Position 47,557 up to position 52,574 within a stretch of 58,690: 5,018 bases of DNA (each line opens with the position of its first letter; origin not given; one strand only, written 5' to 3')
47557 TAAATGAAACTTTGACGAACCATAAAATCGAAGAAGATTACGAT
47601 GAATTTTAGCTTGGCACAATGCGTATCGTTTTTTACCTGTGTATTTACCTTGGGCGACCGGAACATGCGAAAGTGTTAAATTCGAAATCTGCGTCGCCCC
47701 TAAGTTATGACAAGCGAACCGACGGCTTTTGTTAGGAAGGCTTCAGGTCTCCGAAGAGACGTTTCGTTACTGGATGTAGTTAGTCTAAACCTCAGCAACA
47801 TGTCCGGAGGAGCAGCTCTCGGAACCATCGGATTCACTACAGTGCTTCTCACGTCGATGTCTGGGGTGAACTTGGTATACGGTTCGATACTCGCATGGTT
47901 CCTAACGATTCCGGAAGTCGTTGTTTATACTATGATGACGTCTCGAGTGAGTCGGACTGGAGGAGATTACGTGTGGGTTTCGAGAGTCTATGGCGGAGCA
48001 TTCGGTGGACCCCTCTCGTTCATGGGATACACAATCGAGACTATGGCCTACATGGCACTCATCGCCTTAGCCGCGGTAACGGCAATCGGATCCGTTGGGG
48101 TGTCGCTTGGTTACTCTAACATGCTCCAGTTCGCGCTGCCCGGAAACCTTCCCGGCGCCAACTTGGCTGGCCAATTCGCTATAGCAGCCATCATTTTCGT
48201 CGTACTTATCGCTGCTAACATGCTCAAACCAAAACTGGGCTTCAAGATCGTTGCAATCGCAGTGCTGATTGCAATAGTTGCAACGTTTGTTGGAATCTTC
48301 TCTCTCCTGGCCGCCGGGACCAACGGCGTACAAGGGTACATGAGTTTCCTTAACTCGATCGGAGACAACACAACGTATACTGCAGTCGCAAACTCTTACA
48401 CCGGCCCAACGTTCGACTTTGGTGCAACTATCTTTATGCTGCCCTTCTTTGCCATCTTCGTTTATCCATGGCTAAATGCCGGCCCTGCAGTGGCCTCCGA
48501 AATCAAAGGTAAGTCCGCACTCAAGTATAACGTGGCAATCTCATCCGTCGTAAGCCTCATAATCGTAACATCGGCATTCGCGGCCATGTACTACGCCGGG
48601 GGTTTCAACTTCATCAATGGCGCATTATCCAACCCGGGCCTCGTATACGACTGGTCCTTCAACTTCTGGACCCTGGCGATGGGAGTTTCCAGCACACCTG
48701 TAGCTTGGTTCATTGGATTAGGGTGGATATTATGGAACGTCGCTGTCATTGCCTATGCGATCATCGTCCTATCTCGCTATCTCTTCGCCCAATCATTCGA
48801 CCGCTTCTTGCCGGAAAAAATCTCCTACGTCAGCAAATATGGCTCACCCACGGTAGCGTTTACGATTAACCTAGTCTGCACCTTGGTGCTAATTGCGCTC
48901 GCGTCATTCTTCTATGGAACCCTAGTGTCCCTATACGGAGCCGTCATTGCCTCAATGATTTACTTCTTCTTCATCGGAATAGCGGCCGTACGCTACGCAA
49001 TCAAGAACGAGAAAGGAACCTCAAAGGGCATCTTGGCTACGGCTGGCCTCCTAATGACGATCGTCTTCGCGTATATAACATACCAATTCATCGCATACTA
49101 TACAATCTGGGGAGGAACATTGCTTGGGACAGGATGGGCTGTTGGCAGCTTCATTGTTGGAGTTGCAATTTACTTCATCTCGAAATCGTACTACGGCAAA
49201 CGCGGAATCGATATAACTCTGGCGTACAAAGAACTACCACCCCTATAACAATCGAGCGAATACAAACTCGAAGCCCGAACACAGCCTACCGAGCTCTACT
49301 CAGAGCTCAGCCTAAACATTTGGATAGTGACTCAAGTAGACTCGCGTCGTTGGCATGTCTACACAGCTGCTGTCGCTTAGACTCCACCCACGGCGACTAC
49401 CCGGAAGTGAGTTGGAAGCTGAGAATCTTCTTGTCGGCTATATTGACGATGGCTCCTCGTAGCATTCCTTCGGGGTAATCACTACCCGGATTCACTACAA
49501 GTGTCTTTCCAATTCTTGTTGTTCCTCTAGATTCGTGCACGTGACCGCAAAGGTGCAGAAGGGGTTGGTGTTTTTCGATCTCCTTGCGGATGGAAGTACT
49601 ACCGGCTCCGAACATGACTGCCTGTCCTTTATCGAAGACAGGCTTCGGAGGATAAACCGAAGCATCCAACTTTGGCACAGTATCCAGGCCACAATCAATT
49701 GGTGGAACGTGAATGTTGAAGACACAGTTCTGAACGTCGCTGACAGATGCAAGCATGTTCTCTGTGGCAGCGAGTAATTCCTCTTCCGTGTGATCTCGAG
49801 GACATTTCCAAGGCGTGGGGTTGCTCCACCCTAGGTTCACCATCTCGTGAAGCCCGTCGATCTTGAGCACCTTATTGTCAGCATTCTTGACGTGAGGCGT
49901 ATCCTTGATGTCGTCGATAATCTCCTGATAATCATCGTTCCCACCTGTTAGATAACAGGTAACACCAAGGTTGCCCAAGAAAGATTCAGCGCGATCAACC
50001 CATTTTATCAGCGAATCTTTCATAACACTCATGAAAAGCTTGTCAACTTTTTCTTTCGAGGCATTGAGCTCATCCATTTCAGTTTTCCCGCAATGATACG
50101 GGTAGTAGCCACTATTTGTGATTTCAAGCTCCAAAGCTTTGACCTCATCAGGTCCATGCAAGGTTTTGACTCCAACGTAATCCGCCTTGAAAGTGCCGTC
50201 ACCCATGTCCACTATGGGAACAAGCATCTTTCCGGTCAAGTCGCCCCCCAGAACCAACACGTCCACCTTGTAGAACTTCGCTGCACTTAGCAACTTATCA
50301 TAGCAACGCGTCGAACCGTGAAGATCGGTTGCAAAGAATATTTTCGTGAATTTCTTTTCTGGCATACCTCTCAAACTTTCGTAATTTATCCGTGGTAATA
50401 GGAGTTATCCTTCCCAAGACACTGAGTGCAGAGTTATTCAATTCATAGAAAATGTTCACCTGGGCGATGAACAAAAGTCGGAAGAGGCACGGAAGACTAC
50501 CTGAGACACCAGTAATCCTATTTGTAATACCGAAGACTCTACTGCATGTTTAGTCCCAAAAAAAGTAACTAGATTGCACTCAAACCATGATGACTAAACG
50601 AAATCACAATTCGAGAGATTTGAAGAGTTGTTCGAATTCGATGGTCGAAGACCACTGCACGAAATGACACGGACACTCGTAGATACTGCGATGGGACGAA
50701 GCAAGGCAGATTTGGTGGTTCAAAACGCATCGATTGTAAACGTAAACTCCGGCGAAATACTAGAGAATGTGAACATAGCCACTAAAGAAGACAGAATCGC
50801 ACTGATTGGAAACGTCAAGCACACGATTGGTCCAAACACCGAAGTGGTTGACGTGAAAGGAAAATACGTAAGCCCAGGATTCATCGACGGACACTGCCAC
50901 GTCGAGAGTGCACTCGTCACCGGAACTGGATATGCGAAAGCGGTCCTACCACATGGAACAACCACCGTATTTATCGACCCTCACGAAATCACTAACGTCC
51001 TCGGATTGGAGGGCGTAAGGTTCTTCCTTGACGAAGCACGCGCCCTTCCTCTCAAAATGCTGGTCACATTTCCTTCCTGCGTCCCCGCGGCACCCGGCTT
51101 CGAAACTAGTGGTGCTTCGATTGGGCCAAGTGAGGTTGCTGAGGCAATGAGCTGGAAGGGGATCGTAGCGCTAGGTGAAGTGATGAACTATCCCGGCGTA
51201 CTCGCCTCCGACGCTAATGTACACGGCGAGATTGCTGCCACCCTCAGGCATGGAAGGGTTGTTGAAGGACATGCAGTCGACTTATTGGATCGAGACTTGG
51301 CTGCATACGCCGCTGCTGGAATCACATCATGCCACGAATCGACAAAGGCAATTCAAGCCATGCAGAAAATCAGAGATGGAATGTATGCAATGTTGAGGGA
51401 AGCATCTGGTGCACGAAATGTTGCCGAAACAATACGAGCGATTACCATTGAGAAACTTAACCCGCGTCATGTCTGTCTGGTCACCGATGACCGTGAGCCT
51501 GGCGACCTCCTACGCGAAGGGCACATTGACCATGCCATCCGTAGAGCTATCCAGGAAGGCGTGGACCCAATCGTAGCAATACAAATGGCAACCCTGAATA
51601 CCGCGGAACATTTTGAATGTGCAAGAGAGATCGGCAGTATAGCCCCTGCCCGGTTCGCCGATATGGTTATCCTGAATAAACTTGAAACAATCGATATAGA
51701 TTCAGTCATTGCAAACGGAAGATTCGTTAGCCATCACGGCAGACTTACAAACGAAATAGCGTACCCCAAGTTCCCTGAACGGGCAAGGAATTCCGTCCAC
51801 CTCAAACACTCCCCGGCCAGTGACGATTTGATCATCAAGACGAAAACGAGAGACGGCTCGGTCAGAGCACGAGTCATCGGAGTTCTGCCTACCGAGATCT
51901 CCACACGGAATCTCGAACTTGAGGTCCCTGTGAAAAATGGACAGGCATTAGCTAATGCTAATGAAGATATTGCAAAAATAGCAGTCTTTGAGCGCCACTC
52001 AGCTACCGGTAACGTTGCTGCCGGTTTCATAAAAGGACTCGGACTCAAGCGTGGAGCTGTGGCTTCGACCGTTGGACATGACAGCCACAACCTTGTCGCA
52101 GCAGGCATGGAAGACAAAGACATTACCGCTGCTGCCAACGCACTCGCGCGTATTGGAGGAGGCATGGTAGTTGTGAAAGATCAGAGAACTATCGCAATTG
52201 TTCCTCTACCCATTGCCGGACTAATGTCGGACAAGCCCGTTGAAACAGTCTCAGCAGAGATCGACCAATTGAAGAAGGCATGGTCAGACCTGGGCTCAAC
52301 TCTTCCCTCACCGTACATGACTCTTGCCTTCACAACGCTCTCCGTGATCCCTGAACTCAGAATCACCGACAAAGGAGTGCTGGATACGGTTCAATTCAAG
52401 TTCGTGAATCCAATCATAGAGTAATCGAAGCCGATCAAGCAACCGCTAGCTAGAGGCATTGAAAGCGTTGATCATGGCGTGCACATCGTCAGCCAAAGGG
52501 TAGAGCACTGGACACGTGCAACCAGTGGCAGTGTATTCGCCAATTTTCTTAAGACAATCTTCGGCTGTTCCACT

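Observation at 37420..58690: Putative archaeal anaerobic purine/N-heterocycle fermentation island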

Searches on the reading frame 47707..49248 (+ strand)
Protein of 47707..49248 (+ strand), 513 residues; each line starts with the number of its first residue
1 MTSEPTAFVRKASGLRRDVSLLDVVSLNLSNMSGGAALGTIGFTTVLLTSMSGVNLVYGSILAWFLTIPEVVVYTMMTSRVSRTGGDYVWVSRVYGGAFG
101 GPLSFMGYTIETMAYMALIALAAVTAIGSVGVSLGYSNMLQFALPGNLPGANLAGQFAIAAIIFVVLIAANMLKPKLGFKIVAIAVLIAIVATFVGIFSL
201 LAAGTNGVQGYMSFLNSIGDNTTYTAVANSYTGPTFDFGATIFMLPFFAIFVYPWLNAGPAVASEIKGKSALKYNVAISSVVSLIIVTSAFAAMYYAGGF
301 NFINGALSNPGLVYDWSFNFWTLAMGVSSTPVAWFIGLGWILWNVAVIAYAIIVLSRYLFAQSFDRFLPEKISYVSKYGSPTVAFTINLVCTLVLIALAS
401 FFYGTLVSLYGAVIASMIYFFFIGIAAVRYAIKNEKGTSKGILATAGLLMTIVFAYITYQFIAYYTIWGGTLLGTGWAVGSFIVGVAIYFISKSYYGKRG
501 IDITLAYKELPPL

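Call 4: search_protein_families(library=pfam, proteins=[window:47707-49248:+])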
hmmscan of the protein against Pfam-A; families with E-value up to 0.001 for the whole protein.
window:47707-49248:+ (513 aa): 1 family
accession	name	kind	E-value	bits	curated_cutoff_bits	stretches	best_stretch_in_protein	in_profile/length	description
PF13520.12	AA_permease_2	-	6.5e-16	58.7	27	1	30-460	7-403/427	Amino acid permease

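Call 6: search_protein_families(library=ncbifam, proteins=[window:47707-49248:+], max_evalue=0.00001)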
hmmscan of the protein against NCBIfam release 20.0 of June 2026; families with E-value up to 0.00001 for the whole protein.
window:47707-49248:+ (513 aa): 0 families

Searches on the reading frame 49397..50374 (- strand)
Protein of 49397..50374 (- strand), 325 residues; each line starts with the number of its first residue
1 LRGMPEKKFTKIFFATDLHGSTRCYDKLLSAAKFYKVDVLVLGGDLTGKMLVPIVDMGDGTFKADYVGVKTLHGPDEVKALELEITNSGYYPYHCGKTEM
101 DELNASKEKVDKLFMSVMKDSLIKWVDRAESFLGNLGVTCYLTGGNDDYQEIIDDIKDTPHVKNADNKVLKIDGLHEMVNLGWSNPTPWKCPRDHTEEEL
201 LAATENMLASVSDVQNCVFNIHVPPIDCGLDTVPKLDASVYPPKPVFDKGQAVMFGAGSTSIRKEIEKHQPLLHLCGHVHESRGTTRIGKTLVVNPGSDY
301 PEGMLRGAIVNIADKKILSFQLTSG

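Call 4: search_protein_families(library=pfam, proteins=[window:49397-50374:-])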
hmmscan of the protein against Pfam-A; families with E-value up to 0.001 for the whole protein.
window:49397-50374:- (325 aa): 3 families
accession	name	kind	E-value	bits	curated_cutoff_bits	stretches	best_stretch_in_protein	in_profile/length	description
PF14582.11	Metallophos_3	-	2.7e-10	40.5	28.2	1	256-317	196-254/259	Metallophosphoesterase, calcineurin superfamily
PF12850.12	Metallophos_2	-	7.4e-06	26.5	27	0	264-299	101-135/154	Calcineurin-like phosphoesterase superfamily domain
PF00149.33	Metallophos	-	0.00096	20.1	21.5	0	11-280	2-189/191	Calcineurin-like phosphoesterase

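Call 6: search_protein_families(library=ncbifam, proteins=[window:49397-50374:-], max_evalue=0.00001)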
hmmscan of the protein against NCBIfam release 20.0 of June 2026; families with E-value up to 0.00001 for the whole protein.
window:49397-50374:- (325 aa): 0 families

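Call 61: search_solved_structures(query=window:49397-50374:-, max_evalue=0.01)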
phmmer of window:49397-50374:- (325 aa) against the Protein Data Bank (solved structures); distinct sequences matched with E-value up to 0.01: 0.

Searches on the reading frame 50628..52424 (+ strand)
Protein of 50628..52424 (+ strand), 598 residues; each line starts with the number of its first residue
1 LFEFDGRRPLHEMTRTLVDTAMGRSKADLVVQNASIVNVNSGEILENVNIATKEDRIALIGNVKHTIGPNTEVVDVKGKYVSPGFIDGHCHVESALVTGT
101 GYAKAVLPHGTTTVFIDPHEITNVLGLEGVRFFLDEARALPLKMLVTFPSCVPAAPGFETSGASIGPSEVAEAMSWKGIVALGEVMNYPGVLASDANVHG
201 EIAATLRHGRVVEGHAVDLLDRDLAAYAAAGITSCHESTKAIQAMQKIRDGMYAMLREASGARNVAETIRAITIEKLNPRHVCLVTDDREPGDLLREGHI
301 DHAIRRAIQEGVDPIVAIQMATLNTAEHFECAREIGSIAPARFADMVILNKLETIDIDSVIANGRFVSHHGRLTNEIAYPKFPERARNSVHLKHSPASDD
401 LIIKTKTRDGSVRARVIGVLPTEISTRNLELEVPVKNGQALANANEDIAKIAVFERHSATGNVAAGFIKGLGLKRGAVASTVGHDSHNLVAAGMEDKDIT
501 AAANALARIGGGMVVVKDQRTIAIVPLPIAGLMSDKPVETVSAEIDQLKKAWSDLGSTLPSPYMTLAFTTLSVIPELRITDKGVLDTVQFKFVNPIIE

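Call 5: search_protein_families(library=pfam, proteins=[window:50628-52424:+])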
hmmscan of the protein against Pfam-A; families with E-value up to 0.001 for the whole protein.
window:50628-52424:+ (598 aa): 3 families
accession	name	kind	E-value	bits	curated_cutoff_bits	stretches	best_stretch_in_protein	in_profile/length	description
PF13382.11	Adenine_deam_C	-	6.2e-65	218.2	27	1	424-591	2-169/169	Adenine deaminase C-terminal domain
PF01979.26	Amidohydro_1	-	9e-24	84.8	25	1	80-367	1-345/345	Amidohydrolase family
PF07969.17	Amidohydro_3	-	1.5e-08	35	29.7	1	72-96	1-25/472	Amidohydrolase family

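Call 7: search_protein_families(library=ncbifam, proteins=[window:50628-52424:+], max_evalue=0.00001)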
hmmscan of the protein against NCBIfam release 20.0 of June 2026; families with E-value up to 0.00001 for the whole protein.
window:50628-52424:+ (598 aa): 33 families (the best 25 are shown)
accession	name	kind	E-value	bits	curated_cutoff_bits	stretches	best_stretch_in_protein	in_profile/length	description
TIGR01178.1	ade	equivalog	1.2e-165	552.2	472.5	1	28-593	1-550/552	adenine deaminase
NF007457.0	PRK10027.1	equivalog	1.2e-123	413.4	768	1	16-594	19-583/588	adenine deaminase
NF051886.1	XaaProDiPepCaul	equivalog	7.8e-17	61.4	500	2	30-96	1-68/398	Xaa-Pro dipeptidase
NF006689.0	PRK09237.1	equivalog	3.6e-12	45.5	371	1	26-114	2-89/383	amidohydrolase/deacetylase family metallohydrolase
NF006056.0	PRK08204.1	subfamily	5.6e-11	41.9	391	0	29-97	5-72/449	hypothetical protein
NF011990.0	PRK15446.2-6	subfamily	3.6e-10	39.1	233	1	30-90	4-64/390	alpha-D-ribose 1-methylphosphonate 5-triphosphate diphosphatase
NF006549.0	PRK09045.1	equivalog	1.6e-09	36.9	540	0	312-350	341-379/444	TRZ/ATZ family hydrolase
NF005557.0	PRK07228.1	equivalog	2.4e-09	36.4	522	1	29-102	3-75/445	5'-deoxyadenosine deaminase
NF009060.0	PRK12394.1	equivalog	2.7e-09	36.3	442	1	26-114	2-88/381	metallo-dependent hydrolase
TIGR02967.1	guan_deamin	equivalog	3.2e-09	36.3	375.4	0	36-109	8-70/401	guanine deaminase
NF006679.0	PRK09228.1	subfamily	3.3e-09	36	351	0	44-115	28-101/433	guanine deaminase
TIGR03178.1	allantoinase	equivalog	8.7e-09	34.7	357.85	1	28-93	1-61/441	allantoinase AllB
NF009941.0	PRK13404.1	subfamily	2.1e-08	33.2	647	1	27-103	4-74/478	dihydropyrimidinase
TIGR01224.1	hutI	equivalog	2.4e-08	33.2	298.15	1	46-92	2-49/377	imidazolonepropionase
TIGR03314.1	Se_ssnA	subfamily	4.6e-08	32.3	455.5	1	29-100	1-75/441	putative selenium metabolism protein SsnA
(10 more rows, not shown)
